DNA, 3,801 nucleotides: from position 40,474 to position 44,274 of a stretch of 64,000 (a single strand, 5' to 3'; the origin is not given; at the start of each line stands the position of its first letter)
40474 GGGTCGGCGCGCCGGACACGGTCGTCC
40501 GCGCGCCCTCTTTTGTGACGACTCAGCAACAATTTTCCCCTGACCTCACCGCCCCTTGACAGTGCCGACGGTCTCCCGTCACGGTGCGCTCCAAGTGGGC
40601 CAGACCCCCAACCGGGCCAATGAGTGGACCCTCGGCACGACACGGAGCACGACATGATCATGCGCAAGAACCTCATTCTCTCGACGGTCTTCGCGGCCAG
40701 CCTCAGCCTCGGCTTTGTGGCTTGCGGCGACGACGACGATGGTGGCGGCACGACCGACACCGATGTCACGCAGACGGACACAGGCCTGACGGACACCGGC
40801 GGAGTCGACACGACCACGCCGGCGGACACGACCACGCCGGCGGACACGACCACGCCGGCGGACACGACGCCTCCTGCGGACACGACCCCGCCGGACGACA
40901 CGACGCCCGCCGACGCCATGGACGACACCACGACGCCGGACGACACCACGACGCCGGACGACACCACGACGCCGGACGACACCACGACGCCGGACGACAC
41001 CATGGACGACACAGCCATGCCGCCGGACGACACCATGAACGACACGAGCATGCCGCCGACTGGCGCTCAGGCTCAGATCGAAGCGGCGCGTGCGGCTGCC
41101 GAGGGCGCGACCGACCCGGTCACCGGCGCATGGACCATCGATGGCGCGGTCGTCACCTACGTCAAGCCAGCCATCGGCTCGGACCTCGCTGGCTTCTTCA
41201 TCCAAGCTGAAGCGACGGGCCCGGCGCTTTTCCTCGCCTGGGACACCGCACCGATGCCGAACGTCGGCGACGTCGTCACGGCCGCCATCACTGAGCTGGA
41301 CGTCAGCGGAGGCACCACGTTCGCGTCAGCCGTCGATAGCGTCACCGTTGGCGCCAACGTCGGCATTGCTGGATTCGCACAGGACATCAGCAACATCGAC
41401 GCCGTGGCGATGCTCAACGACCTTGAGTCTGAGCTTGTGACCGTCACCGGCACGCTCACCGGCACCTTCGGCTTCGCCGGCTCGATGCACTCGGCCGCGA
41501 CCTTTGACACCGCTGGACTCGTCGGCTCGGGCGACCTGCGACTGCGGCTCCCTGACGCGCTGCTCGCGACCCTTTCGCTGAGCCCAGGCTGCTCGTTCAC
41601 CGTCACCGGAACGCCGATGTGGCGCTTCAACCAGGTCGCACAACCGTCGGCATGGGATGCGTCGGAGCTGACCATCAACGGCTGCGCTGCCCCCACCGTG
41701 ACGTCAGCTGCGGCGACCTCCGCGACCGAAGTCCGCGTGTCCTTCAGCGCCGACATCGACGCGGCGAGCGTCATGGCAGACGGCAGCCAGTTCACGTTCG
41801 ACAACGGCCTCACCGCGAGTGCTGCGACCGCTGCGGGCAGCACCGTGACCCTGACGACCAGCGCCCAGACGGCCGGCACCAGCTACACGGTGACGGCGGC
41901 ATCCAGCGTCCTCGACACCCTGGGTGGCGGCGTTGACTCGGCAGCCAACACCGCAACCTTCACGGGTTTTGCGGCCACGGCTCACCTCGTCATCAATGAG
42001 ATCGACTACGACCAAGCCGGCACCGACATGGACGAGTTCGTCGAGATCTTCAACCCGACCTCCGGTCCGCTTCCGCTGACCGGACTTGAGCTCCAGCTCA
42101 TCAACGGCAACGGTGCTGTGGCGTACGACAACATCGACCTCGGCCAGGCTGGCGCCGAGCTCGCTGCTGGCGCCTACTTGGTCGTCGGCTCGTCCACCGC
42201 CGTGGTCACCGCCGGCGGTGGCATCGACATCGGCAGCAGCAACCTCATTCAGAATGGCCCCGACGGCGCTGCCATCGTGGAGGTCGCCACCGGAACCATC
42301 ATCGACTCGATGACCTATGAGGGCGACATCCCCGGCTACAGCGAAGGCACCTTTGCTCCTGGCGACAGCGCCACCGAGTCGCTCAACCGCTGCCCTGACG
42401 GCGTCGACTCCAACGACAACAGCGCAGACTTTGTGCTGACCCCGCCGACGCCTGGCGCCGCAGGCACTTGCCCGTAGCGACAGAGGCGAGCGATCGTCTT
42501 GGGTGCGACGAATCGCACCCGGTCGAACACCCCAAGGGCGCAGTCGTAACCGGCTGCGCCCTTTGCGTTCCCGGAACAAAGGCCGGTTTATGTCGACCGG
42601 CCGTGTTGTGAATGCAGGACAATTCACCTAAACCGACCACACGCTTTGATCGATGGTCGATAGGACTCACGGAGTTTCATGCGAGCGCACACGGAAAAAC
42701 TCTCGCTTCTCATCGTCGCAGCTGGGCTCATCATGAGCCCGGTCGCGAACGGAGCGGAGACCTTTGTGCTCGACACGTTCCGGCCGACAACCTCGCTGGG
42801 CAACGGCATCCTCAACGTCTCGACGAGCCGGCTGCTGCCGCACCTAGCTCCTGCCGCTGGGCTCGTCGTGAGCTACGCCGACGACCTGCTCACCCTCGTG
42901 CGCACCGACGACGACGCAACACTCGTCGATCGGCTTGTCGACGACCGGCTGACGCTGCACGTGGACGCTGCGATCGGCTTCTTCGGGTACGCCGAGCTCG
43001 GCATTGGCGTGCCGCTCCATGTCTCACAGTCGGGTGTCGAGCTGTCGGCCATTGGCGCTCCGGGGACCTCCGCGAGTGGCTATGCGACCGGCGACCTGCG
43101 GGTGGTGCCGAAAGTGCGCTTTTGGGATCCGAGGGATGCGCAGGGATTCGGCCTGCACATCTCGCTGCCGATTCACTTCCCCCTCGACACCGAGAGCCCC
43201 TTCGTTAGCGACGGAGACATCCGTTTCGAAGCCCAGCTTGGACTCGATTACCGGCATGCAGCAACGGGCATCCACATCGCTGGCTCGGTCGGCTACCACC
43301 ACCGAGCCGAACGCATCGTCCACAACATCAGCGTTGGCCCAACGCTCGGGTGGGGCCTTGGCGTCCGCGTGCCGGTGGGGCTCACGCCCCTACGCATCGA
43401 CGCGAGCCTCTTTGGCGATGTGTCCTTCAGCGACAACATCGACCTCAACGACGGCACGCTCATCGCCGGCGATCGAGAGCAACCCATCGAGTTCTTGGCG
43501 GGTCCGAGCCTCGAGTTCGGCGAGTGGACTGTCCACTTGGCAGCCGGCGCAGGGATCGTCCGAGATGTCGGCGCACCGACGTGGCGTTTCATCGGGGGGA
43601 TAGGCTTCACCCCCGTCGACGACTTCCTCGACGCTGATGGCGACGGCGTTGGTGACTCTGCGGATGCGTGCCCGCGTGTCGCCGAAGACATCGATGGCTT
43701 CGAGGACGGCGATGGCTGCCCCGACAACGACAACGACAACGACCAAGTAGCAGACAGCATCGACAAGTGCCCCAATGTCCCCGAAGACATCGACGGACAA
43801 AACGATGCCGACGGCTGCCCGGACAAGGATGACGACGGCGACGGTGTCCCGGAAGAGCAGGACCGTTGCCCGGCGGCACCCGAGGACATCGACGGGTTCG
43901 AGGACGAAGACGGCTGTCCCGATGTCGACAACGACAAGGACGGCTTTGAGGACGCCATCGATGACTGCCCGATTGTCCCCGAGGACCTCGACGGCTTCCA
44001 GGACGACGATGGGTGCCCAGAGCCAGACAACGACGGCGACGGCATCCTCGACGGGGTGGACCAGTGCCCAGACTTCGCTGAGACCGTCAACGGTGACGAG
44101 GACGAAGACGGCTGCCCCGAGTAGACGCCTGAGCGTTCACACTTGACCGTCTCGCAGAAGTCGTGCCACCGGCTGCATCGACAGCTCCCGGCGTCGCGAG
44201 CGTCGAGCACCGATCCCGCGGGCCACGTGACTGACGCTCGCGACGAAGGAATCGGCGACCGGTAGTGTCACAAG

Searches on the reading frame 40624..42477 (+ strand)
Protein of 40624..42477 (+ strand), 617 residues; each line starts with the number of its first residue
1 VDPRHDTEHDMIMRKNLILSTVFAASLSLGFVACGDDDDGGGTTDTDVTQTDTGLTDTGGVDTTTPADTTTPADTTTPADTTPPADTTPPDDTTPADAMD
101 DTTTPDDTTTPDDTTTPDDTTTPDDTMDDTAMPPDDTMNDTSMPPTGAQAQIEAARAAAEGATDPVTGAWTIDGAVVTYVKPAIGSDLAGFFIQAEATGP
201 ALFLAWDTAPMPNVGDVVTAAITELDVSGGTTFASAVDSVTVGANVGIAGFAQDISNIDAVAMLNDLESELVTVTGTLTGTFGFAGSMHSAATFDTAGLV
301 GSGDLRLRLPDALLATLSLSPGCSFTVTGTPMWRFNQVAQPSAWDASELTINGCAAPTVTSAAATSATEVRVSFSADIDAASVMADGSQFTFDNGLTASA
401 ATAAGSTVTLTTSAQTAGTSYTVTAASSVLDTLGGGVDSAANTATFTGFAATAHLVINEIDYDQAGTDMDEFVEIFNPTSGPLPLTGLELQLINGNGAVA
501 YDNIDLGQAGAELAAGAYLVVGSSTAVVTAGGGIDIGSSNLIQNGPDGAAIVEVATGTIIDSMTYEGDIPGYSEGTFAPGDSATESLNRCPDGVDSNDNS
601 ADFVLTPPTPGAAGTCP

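Call 78: search_protein_families(library=pfam, proteins=[window:40624-42477:+], max_evalue=0.00001)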
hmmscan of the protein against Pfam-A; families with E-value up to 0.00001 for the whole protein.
window:40624-42477:+ (617 aa): 1 family
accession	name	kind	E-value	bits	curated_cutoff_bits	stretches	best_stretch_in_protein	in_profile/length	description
PF00932.25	LTD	-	2e-14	54.3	34.3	1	450-566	3-108/109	Lamin Tail Domain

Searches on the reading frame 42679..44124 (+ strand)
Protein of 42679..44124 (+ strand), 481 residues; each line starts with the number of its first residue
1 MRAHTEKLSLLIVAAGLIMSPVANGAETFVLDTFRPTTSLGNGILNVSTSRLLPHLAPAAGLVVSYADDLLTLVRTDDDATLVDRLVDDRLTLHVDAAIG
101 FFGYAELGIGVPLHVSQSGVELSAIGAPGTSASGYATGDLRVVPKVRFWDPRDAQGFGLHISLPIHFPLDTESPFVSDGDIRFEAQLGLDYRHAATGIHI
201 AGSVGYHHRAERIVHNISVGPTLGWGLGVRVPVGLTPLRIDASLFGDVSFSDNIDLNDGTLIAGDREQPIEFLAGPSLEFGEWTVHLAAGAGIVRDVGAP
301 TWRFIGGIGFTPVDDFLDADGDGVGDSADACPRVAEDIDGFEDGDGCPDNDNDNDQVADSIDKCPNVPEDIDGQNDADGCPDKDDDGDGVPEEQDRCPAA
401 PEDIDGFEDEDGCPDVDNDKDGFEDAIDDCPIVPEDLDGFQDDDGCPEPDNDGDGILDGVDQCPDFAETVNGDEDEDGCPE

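Call 78: search_protein_families(library=pfam, proteins=[window:42679-44124:+], max_evalue=0.00001)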
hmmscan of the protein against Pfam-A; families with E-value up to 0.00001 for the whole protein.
window:42679-44124:+ (481 aa): 1 family
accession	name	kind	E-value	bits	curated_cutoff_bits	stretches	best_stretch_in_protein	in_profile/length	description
PF02412.23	TSP_3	-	6e-11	42.3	25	0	318-336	15-33/36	Thrombospondin type 3 repeat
